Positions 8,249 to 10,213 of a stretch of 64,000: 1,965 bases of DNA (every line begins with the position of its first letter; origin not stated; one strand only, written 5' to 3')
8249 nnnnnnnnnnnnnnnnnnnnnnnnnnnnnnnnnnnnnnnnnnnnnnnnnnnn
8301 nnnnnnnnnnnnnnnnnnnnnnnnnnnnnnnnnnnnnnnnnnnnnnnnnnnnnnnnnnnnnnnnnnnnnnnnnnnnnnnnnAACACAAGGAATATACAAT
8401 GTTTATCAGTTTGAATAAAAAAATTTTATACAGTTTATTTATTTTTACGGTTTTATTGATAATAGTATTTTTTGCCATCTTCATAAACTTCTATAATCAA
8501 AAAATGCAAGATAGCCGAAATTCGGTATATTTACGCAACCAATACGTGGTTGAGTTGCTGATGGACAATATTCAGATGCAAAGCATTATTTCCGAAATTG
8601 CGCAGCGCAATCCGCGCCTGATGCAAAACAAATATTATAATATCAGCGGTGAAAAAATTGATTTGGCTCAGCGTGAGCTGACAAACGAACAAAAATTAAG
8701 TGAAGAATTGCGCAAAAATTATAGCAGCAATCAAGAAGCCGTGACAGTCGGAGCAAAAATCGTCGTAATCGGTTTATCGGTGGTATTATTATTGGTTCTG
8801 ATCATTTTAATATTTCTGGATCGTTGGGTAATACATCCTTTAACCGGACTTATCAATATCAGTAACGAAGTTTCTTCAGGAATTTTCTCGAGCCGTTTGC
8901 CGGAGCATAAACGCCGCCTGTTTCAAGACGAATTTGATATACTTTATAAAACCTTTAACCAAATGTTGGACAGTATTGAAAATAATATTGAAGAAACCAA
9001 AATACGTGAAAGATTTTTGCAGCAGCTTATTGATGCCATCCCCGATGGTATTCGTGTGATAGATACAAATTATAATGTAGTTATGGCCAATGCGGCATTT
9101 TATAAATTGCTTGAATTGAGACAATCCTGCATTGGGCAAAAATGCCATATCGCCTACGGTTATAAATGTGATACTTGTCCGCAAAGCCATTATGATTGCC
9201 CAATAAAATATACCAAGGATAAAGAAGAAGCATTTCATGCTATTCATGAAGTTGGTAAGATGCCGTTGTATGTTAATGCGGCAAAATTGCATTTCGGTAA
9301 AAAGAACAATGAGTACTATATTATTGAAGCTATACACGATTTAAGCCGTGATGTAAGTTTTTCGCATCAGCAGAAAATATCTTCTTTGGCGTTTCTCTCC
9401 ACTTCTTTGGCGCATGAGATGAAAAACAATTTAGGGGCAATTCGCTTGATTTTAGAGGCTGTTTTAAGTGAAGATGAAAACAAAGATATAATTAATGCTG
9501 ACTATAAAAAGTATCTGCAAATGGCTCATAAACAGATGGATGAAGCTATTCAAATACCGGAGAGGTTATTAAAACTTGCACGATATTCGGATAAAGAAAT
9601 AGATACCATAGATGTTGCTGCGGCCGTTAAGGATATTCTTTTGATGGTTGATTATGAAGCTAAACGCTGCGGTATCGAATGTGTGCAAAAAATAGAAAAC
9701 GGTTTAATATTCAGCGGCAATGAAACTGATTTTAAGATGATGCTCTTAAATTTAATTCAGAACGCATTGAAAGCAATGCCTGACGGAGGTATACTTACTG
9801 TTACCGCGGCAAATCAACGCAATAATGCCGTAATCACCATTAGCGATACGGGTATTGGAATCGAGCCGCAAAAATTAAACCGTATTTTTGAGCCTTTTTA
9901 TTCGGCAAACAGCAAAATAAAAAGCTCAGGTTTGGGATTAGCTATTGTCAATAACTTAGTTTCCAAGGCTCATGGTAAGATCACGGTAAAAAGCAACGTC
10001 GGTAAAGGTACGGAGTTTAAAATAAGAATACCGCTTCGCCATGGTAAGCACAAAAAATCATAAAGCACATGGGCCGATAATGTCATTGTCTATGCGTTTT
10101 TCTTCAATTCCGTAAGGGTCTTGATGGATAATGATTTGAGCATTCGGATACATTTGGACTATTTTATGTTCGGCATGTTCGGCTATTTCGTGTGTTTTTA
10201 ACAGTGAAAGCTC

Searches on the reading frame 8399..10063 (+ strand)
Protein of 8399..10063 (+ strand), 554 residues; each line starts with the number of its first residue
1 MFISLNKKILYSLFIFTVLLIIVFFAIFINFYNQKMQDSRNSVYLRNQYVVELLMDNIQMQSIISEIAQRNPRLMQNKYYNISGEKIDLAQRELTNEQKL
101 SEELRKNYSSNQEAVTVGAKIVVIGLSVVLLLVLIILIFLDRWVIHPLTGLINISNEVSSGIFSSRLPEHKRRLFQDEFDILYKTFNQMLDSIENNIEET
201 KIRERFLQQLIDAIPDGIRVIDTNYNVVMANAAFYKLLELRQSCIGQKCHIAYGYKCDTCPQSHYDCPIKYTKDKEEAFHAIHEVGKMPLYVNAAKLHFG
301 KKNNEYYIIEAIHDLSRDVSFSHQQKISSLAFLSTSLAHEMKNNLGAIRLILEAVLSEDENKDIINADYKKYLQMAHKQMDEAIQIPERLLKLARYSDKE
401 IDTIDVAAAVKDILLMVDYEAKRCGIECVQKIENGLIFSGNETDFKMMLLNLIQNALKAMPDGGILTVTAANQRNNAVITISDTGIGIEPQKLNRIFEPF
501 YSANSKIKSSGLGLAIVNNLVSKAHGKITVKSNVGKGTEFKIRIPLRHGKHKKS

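Call 12: search_protein_families(library=ncbifam, proteins=[window:8399-10063:+], max_evalue=0.00001)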
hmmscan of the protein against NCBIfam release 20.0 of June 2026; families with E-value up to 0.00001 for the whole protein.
window:8399-10063:+ (554 aa): 80 families (the best 25 are shown)
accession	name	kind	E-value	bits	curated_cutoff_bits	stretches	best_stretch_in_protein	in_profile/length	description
NF046044.1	PnpS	equivalog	8.3e-50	169.9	400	1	161-545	15-390/390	two-component system histidine kinase PnpS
NF008468.0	PRK11360.1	equivalog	6.9e-46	156.8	646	1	204-552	267-614/616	two-component system sensor histidine kinase AtoS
NF033092.0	HK_WalK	equivalog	2.6e-38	132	725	1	59-545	117-593/594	cell wall metabolism sensor histidine kinase WalK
TIGR02966.1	phoR_proteo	equivalog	4e-36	124.7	334.2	1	207-544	8-333/333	phosphate regulon sensor histidine kinase PhoR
NF045911.1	TCSHisKinNblS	equivalog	3.2e-35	121.6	1000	1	129-543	190-617/621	two-component system sensor histidine kinase NblS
NF007688.0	PRK10364.1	equivalog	2e-33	115.9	479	1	322-551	232-456/460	two-component system sensor histidine kinase ZraS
NF047497.1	HK_LIC_12097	equivalog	6.9e-32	110.6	500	1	198-546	4-366/367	LIC_12097 family sensor histidine kinase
NF041735.1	hist_kin_RppB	equivalog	8e-32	110.6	400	1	335-545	221-438/438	two-component system sensor histidine kinase RppB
NF010411.0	PRK13837.1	equivalog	2.2e-31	108.7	647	1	323-551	443-680/828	two-component system VirA-like sensor kinase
NF011874.0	PRK15347.1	equivalog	2.7e-29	101.8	852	2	446-548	515-616/921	two component system sensor kinase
NF052574.1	HisKinEspCMyxo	equivalog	5.3e-28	97.6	1200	1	326-547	413-638/785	serine histidine kinase EspC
NF046020.1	HisKinCckABruc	equivalog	1.1e-27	96.4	1000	1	281-549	428-709/868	cell cycle histidine kinase CckA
NF040691.1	MtrAB_MtrB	equivalog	7.4e-27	94.5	450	2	336-551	277-497/507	MtrAB system histidine kinase MtrB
NF008312.0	PRK11100.1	equivalog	9.4e-27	94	356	1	335-546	261-474/477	two-component system sensor histidine kinase CreC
NF041947.1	LuxQ_Vibrio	equivalog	1.3e-26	92.7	1200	1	400-553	544-703/843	quorum-sensing autoinducer 2 sensor kinase/phosphatase LuxQ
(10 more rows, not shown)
